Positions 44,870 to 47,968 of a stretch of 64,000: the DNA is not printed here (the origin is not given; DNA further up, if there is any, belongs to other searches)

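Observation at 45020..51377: Arn-like module: UDP-aminosugar tailoring enzymes, a Dpm1/ArnC-like GT2 and a GT-C/TPR glycosyltransferase, suggesting a polyprenyl-phosphate-linked diacetamido-sugar transfer system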

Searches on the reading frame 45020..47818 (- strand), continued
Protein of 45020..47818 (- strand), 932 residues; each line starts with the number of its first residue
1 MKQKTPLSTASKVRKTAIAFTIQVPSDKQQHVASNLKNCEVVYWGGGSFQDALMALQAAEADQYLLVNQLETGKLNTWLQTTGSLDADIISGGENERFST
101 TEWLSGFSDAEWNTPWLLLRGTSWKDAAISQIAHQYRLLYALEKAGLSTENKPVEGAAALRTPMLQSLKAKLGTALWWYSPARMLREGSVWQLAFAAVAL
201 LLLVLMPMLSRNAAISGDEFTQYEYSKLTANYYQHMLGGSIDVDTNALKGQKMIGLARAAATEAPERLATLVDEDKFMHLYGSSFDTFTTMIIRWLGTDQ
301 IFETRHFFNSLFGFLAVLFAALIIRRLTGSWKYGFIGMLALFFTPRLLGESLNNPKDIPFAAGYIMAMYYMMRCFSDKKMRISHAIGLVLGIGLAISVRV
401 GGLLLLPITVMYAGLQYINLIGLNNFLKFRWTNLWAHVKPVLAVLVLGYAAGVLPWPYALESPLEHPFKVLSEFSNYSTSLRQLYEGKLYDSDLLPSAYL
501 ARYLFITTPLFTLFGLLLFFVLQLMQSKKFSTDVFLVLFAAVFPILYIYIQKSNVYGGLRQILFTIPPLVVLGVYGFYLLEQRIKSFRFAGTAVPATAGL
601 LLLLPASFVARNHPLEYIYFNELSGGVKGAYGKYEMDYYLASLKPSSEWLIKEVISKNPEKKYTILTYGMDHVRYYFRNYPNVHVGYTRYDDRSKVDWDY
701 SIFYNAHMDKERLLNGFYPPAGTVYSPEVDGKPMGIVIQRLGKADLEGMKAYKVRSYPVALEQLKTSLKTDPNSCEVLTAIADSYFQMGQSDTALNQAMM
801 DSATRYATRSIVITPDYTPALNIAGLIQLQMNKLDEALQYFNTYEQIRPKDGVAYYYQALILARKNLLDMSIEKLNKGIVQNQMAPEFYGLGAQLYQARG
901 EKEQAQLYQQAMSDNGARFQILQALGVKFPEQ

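Call 21: find_related_loci(query=A1, collection=genome_contigs, flank=10000)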
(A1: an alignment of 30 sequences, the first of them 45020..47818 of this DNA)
Query A1 (932 aa) in genome_contigs; peptide patterns used: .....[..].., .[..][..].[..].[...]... (x = any residue, [..] = any of these).
598 stretches matched a pattern (row limit reached: there are more); 572 encode a relative of the query (tblastn E <= 1e-3); the best 80 are kept; 80 distinct loci.
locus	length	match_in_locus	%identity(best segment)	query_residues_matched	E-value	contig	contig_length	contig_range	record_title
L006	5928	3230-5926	80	1-899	0e+0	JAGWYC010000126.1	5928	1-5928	MAG: Bacteroidetes bacterium isolate REEB481 contig-150_23548, whole genome shotgun sequence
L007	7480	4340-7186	55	1-931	0e+0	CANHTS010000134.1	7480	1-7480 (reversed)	MAG: Flavobacteriales bacterium isolate RE-26jul17-241 genome assembly, contig: RE-26jul17-C19096, whole genome shotgun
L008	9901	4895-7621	44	1-911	0e+0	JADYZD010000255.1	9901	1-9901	MAG: Bacteroidia bacterium isolate SJ556 c_000001265480, whole genome shotgun sequence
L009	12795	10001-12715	44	2-912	0e+0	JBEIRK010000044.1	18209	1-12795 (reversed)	MAG: Flavobacteriales bacterium isolate Sample-107-S80-bin-12 Sample_107_S80-bin_12-k141_148499, whole genome shotgun se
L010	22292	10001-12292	47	135-912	0e+0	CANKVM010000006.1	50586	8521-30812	MAG: Flavobacteriales bacterium isolate ZE-13may13-36 genome assembly, contig: ZE-13may13-C524, whole genome shotgun seq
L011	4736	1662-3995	46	135-921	0e+0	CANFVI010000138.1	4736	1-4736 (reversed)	MAG: Flavobacteriales bacterium isolate Jr-16oct17-283 genome assembly, contig: Jr-16oct17-C34013, whole genome shotgun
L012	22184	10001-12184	48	189-921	0e+0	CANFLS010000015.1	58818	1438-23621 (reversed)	MAG: Flavobacteriales bacterium isolate Jr-11may16-137 genome assembly, contig: Jr-11may16-C638, whole genome shotgun se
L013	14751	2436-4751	46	134-920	0e+0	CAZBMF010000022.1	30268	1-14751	MAG TPA_asm: uncultured Rhizobium sp. isolate SRP219642_co3_85 genome assembly, contig: NODE_1522_length_30268_cov_5.497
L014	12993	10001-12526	43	84-928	0e+0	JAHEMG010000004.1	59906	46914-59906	MAG: Flavobacteriales bacterium isolate Ww67 NODE_583_length_59906_cov_7.489805, whole genome shotgun sequence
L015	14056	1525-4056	43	82-928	0e+0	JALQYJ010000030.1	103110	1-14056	MAG: Runella sp. isolate HJF.20 HJF_1112239, whole genome shotgun sequence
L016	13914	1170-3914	42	1-924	0e+0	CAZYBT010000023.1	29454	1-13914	MAG TPA_asm: uncultured Rhizobium sp. isolate SRP219642_co1_278 genome assembly, contig: NODE_1398_length_29454_cov_5.55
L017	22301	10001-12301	45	140-920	0e+0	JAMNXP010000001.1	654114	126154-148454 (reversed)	MAG: Bacteroidia bacterium isolate gw_gwSRR_metabat.15 gw_C1, whole genome shotgun sequence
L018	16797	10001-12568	44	48-917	0e+0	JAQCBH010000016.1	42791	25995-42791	MAG: Bacteroidetes bacterium isolate casp15-mb.148 NODE_1043_length_42791_cov_0.181908, whole genome shotgun sequence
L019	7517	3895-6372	43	100-928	0e+0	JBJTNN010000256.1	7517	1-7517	MAG: Bacteroidota bacterium isolate samp_4450_semibin_61 samp_4450_1477807, whole genome shotgun sequence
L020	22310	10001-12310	45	137-920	0e+0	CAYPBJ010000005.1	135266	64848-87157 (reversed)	MAG TPA_asm: uncultured Rhizobium sp. isolate SRP219642_co3_8 genome assembly, contig: NODE_46_length_135266_cov_31.0265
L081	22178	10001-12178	32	143-913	9e-105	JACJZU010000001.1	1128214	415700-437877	MAG: Flavobacteriales bacterium isolate HK-STAS-BACT-72 HK-STAS-BACT-72_1, whole genome shotgun sequence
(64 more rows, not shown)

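Call 37: predict_structure(alignment_id=A1)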
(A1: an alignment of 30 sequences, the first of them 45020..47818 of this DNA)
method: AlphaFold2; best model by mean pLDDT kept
length: 932 residues; sequences in the alignment: 30
mean_pLDDT: 88.2   pTM: 0.86
mean pLDDT of the five models: 88.2, 87.0, 86.5, 85.7, 84.4
residues with pLDDT >= 90: 547; 70-90: 331; 50-70: 40; < 50: 14
segments of 3 or more residues with pLDDT < 50: 1-11, 930-932
pLDDT, mean of each block of 10 residues (from residue 1): 36 76 74 70 76 87 85 76 80 75 84 87 80 87 85 75 88 90 87 95 97 89 92 88 89 90 88 82 89 92 95 98 94 96 94 91 96 82 92 93 93 92 91 88 96 92 91 72 76 68 90 96 86 94 86 67 87 97 91 92 95 93 93 87 95 97 95 94 94 93 88 90 95 95 96 96 96 93 93 81 95 90 95 95 87 93 95 94 90 95 94 89 75 34
secondary structure, 60 per line:
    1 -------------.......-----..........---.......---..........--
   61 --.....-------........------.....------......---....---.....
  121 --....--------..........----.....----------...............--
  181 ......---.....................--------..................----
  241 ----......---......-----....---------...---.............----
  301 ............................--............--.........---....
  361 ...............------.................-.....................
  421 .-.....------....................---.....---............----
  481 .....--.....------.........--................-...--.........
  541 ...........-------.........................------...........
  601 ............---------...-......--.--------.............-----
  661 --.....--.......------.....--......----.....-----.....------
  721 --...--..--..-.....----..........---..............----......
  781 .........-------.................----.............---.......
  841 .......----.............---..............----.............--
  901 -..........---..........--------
elements in order (helices of 4 or more, strands of 3 or more residues): E14-20 H26-35 E39-45 H49-58 E63-67 H75-82 E89-93 H100-105 H109-112 E116-120 H123-126 H135-144 E149-153 H164-178 H181-186 H190-210 H219-236 H245-250 H254-259 H265-268 H284-296 H301-328 H331-342 H345-353 H357-375 H382-398 H400-421 H423-427 H434-453 H457-461 H465-476 E481-485 E488-492 H499-507 H510-525 H532-551 H559-583 H590-612 H626-630 H643-655 E663-667 H670-676 E683-687 H690-695 E700-704 H710-714 E723-725 E735-739 H744-753 H757-770 H775-789 H797-813 H818-830 H834-847 H852-864 H868-881 H886-898 H902-911 H915-924

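Call 41: fold_search(model_id=the predicted structure, library=pdb)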
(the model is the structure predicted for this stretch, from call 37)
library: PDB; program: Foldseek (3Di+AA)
matches with E <= 10: 1325; with E <= 0.001: 137
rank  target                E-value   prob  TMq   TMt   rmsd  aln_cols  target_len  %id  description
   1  3vtx_A                6.9e-06  1.00  0.16  0.75   6.6       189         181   17  Crystal structure of MamA protein (released 2012-10-31)
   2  9gaw_P                9.3e-06  1.00  0.17  0.32  23.5       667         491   10  High-resolution structure of the Anaphase-promoting complex/cyclosome (APC/C) bound to co-activator Cdh1 (released 2024-08-14)
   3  3vtx_B                1.0e-05  1.00  0.16  0.75   5.7       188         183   18  Crystal structure of MamA protein (released 2012-10-31)
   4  3vty_D                1.1e-05  1.00  0.16  0.81   4.3       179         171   18  Crystal structure of MamA (released 2012-10-31)
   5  9qhb                  1.3e-05  1.00  0.17  0.55   2.7       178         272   18  Crystal structure of 16-repeat CTPR protein with eliminated coordination sites (released 2025-10-22)
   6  3vty_A                1.6e-05  1.00  0.17  0.85   3.8       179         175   18  Crystal structure of MamA (released 2012-10-31)
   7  6q6g_P                1.8e-05  1.00  0.17  0.32  23.2       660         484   11  Cryo-EM structure of the APC/C-Cdc20-Cdk2-cyclinA2-Cks2 complex, the D1 box class (released 2019-09-11)
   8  3ash_A                2.0e-05  1.00  0.15  0.67   4.5       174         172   17  MamA D159K mutant 1 (released 2011-07-20)
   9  9gaw_J                2.3e-05  1.00  0.17  0.31  23.5       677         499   11  High-resolution structure of the Anaphase-promoting complex/cyclosome (APC/C) bound to co-activator Cdh1 (released 2024-08-14)
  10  7dhg_C                2.3e-05  1.00  0.16  0.29  27.2       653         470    9  Crystal structure of SARS-CoV-2 Orf9b complex with human TOM70 (released 2021-05-12)
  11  3vty_C                2.4e-05  1.00  0.16  0.79   4.1       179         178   18  Crystal structure of MamA (released 2012-10-31)
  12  9qhc_B                2.5e-05  1.00  0.17  0.54   2.9       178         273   20  Crystal structure of 8-repeat CTPR protein with eliminated coordination sites (released 2025-10-22)
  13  5g05_H                2.6e-05  1.00  0.17  0.31  22.7       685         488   11  Cryo-EM structure of combined apo phosphorylated APC (released 2016-05-25)
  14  9qhc_A                2.8e-05  1.00  0.17  0.54   1.8       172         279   22  Crystal structure of 8-repeat CTPR protein with eliminated coordination sites (released 2025-10-22)
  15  4ui9_H                3.1e-05  1.00  0.18  0.33  24.9       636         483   12  Atomic structure of the human Anaphase-Promoting Complex (released 2015-06-17)
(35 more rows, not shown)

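Call 92: search_protein_families(library=pfam, proteins=[L081:4156-5364:+, L081:5393-6547:+, L081:6549-7346:+, L081:7371-9914:+, L081:9977-12190:+, L081:12267-14741:+, L081:15143-15829:-, L081:16738-17610:-, L081:17656-18765:-], max_evalue=0.0001)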
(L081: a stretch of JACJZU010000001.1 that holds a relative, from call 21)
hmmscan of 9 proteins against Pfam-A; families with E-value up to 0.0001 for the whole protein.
L081:4156-5364:+ (402 aa): 0 families

L081:5393-6547:+ (384 aa): 3 families
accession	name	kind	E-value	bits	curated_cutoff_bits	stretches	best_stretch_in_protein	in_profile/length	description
PF01262.27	AlaDh_PNT_C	-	6.6e-90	300.7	23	1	154-365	1-213/214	Alanine dehydrogenase/PNT, C-terminal domain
PF05222.21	AlaDh_PNT_N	-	1.2e-47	162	30.4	1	17-150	1-136/136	Alanine dehydrogenase/PNT, N-terminal domain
PF02826.25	2-Hacid_dh_C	-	1.8e-08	34.4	25.1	1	181-281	36-127/178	D-isomer specific 2-hydroxyacid dehydrogenase, NAD binding domain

L081:6549-7346:+ (265 aa): 6 families
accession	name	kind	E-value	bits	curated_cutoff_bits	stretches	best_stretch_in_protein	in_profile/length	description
PF00561.26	Abhydrolase_1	-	1.9e-30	106.8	25.8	1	23-120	1-102/245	alpha/beta hydrolase fold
PF12697.13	Abhydrolase_6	-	2.8e-19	71.1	26.3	1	26-255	2-214/217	Alpha/beta hydrolase family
PF07819.20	PGAP1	-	4.6e-13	49.9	24.3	1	20-147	3-158/233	PGAP1-like alpha/beta domain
PF12146.15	Hydrolase_4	-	1.1e-11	45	27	1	23-118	5-107/239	Serine aminopeptidase, S33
PF00975.26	Thioesterase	-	1.4e-06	29.2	26.4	1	25-104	3-83/226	Thioesterase domain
PF03096.20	Ndr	-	8.3e-05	21.9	23.3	0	70-125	82-137/283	Ndr family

L081:7371-9914:+ (847 aa): 3 families
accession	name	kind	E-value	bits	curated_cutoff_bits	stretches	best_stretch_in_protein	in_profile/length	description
PF18939.6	DUF5686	-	2.5e-67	228.2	39.2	2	131-516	1-385/669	Family of unknown function (DUF5686)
PF13715.12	CarbopepD_reg_2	-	3.1e-14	53.2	32.2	1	37-121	1-88/88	CarboxypepD_reg-like domain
PF13620.12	CarboxypepD_reg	-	8.7e-09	36.1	32.3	1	36-104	1-74/82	Carboxypeptidase regulatory-like domain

L081:9977-12190:+ (737 aa): 11 families
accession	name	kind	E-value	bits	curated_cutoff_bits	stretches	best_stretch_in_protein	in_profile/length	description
PF14559.12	TPR_19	-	9.9e-15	55.1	25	1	581-630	1-50/68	Tetratricopeptide repeat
PF13181.12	TPR_8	-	2.1e-11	43.5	25.7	0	642-667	4-29/34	Tetratricopeptide repeat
PF07719.23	TPR_2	-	2.2e-11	43.4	27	0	675-705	3-33/34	Tetratricopeptide repeat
PF13431.12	TPR_17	-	3.2e-10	39.9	24.4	0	598-625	6-33/34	Tetratricopeptide repeat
PF00515.34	TPR_1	-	3.2e-09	36.7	27.8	0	675-706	3-34/34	Tetratricopeptide repeat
PF13432.12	TPR_16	-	3.7e-07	30.9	32.7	0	644-700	2-58/65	Tetratricopeptide repeat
PF12895.13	ANAPC3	-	1.6e-06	28.8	27.2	0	652-728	2-77/82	Anaphase-promoting complex, cyclosome, subunit 3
PF13428.12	TPR_14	-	3.1e-06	27.7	23.5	0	606-646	2-42/44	Tetratricopeptide repeat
PF23914.1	TPR_CcmH_CycH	-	1.5e-05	25.4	42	1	580-695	25-143/158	Cytochrome c-type biogenesis protein H TPR domain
PF25062.1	ARM_TT21_N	-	5.6e-05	23.4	40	0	615-733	4-126/222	Tetratricopeptide repeat protein 21 N-terminal ARM repeat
PF13424.12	TPR_12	-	8.2e-05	23.2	30.1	0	644-700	8-72/77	Tetratricopeptide repeat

L081:12267-14741:+ (824 aa): 3 families
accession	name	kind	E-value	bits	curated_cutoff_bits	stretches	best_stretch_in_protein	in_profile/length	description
PF13585.12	CHU_C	-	2e-12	47.5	27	1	737-819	2-83/86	CHU_C Type IX secretion signal domain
PF18911.6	PKD_4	-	2.2e-10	40.9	27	1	320-366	28-71/85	PKD domain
PF00801.26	PKD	-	3.2e-09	37.1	23.5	1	314-367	15-69/80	PKD domain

L081:15143-15829:- (228 aa): 1 family
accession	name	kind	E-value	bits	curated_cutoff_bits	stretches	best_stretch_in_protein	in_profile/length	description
PF03544.19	TonB_C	-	4.8e-16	59.4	24.6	1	146-226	2-79/79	Gram-negative bacterial TonB protein C-terminal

L081:16738-17610:- (290 aa): 1 family
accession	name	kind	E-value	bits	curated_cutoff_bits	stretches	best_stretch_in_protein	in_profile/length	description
PF01039.27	Carboxyl_trans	-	8.5e-25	87.8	22.3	1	92-280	25-221/493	Carboxyl transferase domain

L081:17656-18765:- (369 aa): 1 family
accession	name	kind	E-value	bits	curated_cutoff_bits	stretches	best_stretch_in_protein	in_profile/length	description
PF01791.15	DeoC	-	5.3e-65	219.7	23.8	1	89-345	2-229/229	DeoC/LacD family aldolase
